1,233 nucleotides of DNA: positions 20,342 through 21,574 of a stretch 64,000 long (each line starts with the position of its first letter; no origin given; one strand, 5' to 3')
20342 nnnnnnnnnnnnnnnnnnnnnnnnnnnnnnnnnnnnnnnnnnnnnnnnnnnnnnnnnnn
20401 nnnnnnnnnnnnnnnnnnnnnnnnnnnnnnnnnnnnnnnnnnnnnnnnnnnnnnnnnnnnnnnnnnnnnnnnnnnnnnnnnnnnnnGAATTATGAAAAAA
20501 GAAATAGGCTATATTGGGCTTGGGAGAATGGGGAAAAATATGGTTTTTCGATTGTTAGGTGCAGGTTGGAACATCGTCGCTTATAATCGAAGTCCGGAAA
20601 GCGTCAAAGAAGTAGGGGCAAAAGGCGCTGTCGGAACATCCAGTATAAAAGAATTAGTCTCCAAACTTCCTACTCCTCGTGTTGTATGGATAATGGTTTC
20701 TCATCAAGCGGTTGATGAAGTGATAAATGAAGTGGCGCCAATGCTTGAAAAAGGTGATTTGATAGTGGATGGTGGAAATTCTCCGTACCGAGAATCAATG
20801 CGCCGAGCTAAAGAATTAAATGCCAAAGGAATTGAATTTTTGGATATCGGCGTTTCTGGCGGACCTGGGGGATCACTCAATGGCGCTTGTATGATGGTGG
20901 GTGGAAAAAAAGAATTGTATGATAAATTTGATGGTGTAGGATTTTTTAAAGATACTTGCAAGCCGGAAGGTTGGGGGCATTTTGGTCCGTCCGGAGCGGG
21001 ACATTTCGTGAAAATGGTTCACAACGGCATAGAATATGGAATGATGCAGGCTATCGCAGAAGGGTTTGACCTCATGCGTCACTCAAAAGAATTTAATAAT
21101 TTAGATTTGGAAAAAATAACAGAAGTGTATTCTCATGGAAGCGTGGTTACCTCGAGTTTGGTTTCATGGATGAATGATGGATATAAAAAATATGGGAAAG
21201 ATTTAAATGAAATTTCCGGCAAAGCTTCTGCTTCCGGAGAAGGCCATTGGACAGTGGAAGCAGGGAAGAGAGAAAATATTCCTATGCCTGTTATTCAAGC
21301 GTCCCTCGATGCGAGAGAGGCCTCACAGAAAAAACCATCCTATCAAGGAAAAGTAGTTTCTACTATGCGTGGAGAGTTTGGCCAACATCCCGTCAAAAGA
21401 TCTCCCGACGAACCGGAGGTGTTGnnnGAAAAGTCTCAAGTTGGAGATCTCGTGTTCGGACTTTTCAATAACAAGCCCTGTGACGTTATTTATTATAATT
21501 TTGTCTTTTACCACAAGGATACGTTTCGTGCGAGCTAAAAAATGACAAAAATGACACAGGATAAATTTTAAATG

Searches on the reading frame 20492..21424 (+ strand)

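Call 58: search_protein_families(library=pfam, proteins=[window:20492-21424:+], max_evalue=0.00001)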
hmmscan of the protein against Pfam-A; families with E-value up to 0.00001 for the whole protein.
window:20492-21424:+ (311 aa): 3 families
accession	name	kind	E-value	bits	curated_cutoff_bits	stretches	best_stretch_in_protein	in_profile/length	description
PF03446.21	NAD_binding_2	-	4.1e-41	141.1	21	1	4-146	1-145/161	NAD binding domain of 6-phosphogluconate dehydrogenase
PF00393.24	6PGD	-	1e-23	84.6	27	1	170-283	1-118/290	6-phosphogluconate dehydrogenase, C-terminal domain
PF03807.23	F420_oxidored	-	2.7e-07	31.5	21.6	1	5-94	2-91/94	NADP oxidoreductase coenzyme F420-dependent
